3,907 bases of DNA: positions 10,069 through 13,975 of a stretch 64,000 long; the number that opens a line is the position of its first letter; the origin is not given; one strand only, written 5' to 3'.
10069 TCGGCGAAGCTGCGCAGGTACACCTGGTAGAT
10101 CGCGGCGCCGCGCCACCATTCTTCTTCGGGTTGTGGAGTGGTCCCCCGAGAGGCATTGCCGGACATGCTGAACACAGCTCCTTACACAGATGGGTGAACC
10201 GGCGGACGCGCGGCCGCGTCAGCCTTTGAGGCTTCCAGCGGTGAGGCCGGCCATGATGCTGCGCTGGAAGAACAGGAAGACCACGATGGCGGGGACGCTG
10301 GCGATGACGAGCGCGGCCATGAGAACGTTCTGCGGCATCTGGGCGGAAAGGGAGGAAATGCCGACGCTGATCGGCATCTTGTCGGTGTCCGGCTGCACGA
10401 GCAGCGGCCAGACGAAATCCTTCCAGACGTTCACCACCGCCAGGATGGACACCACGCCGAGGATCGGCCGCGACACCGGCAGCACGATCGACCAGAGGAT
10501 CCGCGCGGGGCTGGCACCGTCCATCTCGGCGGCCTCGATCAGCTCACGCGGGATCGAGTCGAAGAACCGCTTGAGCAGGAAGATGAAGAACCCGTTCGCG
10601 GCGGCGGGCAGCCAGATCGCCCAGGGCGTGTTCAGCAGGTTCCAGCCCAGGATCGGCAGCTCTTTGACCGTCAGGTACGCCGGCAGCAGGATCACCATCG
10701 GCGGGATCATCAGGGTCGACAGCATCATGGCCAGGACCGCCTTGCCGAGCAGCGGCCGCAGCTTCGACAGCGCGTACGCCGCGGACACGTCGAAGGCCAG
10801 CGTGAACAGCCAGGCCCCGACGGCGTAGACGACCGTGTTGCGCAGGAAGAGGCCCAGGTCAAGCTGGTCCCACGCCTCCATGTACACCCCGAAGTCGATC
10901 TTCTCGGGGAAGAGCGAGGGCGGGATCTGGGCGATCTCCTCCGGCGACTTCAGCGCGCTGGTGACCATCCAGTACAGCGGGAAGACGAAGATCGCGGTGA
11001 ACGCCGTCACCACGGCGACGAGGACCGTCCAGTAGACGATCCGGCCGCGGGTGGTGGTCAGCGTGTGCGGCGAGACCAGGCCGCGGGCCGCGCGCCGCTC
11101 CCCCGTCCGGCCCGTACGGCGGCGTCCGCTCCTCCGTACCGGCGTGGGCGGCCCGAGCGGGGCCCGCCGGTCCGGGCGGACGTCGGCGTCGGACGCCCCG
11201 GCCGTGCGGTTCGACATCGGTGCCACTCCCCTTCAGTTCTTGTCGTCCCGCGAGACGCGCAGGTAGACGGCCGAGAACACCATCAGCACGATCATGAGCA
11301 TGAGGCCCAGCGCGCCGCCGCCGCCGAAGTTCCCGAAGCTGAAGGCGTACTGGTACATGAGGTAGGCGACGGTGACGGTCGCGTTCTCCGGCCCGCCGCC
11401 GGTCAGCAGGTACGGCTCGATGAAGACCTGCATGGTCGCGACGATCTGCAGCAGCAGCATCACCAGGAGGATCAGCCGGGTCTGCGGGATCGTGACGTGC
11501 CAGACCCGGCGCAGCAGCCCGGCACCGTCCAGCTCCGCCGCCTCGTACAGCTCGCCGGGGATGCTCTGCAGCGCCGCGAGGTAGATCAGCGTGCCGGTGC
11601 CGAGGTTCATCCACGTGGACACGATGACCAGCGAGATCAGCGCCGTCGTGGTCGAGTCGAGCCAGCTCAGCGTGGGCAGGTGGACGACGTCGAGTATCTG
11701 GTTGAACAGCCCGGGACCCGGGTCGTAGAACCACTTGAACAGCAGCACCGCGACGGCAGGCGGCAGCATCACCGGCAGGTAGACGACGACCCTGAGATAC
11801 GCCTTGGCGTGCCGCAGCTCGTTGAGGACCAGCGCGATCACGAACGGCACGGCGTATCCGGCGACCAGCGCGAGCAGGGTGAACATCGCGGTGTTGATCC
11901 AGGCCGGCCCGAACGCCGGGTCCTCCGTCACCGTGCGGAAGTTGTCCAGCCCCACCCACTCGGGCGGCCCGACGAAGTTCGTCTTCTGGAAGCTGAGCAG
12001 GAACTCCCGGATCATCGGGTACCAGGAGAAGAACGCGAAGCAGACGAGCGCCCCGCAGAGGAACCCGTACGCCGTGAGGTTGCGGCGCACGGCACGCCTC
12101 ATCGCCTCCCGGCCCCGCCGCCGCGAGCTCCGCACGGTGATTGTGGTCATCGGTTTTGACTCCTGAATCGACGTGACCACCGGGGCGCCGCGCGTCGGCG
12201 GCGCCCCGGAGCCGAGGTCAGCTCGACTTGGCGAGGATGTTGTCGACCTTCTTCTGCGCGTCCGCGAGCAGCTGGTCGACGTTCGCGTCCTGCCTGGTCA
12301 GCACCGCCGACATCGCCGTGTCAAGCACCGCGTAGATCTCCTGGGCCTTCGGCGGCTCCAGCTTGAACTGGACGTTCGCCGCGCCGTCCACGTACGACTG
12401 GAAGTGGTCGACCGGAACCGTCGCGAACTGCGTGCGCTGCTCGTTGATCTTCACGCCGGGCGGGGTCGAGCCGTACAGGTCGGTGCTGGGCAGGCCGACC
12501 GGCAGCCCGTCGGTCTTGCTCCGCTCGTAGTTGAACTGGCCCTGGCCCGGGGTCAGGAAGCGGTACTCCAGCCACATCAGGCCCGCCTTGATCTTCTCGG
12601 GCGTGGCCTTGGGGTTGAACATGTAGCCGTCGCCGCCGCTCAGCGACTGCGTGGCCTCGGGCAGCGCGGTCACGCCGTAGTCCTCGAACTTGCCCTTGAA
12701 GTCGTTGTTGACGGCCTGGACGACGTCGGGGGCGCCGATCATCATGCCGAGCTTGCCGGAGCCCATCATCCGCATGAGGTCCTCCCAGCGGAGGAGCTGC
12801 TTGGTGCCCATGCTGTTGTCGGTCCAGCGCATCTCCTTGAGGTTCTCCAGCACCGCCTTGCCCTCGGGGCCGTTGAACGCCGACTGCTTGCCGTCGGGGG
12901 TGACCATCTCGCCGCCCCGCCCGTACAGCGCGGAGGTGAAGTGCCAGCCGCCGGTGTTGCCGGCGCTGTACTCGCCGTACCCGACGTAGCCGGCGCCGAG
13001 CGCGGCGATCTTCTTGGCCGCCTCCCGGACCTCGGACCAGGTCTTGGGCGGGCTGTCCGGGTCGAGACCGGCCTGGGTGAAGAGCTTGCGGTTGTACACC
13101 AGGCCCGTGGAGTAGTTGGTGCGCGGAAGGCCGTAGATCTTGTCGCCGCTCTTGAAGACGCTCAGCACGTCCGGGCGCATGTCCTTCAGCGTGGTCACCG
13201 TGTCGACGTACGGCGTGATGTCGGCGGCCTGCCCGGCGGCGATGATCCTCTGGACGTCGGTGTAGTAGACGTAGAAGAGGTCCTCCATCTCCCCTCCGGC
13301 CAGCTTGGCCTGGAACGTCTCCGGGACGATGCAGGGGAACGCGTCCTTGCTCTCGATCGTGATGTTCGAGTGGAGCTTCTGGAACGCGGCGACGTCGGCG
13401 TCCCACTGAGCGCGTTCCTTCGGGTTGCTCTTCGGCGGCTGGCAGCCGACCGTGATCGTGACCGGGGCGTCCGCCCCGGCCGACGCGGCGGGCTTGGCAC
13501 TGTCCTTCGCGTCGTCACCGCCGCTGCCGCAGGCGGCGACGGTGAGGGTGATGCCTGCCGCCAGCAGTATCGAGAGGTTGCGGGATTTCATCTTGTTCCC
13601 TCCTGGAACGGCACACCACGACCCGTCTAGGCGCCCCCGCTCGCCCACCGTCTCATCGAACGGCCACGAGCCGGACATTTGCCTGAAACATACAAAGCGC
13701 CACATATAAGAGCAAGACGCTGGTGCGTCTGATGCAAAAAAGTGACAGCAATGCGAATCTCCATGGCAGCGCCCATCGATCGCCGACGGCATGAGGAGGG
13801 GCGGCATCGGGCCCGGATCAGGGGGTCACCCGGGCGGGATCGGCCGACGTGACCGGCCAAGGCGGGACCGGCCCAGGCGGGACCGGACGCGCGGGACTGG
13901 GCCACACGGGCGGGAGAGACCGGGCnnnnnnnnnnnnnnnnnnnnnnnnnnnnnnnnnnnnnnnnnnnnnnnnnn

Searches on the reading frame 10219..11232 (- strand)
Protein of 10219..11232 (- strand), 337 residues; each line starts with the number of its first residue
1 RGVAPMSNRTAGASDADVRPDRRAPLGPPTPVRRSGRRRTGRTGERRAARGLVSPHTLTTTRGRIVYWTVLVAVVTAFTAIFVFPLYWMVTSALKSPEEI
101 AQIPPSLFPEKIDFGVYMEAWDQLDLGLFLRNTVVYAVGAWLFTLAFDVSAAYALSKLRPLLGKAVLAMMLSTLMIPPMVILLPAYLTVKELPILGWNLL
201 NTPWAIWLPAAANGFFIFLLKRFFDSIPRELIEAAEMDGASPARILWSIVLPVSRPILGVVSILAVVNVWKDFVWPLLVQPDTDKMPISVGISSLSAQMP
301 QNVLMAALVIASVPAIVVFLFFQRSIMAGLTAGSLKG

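Call 7: search_protein_families(library=pfam, proteins=[window:10219-11232:-])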
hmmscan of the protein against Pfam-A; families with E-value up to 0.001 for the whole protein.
window:10219-11232:- (337 aa): 1 family
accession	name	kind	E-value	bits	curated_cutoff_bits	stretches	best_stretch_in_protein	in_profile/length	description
PF00528.27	BPD_transp_1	-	3.9e-17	63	26.4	1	156-326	10-178/184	Binding-protein-dependent transport system inner membrane component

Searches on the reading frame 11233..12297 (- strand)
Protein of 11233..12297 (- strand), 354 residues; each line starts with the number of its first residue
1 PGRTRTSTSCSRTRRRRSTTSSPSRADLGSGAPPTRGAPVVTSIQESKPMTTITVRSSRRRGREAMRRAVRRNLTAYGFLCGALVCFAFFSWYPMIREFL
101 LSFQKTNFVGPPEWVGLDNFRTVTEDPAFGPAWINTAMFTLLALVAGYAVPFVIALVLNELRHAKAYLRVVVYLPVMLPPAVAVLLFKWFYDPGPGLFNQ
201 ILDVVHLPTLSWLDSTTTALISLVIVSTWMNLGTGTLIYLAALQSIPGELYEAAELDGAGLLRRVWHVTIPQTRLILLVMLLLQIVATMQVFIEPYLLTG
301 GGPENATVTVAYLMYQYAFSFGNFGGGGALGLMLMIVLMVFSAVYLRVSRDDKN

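Call 7: search_protein_families(library=pfam, proteins=[window:11233-12297:-])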
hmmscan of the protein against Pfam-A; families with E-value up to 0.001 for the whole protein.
window:11233-12297:- (354 aa): 1 family
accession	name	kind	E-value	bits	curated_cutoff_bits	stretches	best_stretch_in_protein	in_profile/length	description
PF00528.27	BPD_transp_1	-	1.1e-18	68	26.4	1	158-344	10-170/184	Binding-protein-dependent transport system inner membrane component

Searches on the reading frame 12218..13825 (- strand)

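Call 7: search_protein_families(library=pfam, proteins=[window:12218-13825:-])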
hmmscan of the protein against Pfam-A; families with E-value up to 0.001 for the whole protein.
window:12218-13825:- (535 aa): 2 families
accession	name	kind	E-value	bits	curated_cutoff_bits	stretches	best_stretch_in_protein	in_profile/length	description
PF01547.30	SBP_bac_1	-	6.4e-31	108.9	26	1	135-407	4-287/307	Bacterial extracellular solute-binding protein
PF13416.11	SBP_bac_8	-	8.4e-24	85.3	27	1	145-421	3-242/279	Bacterial extracellular solute-binding protein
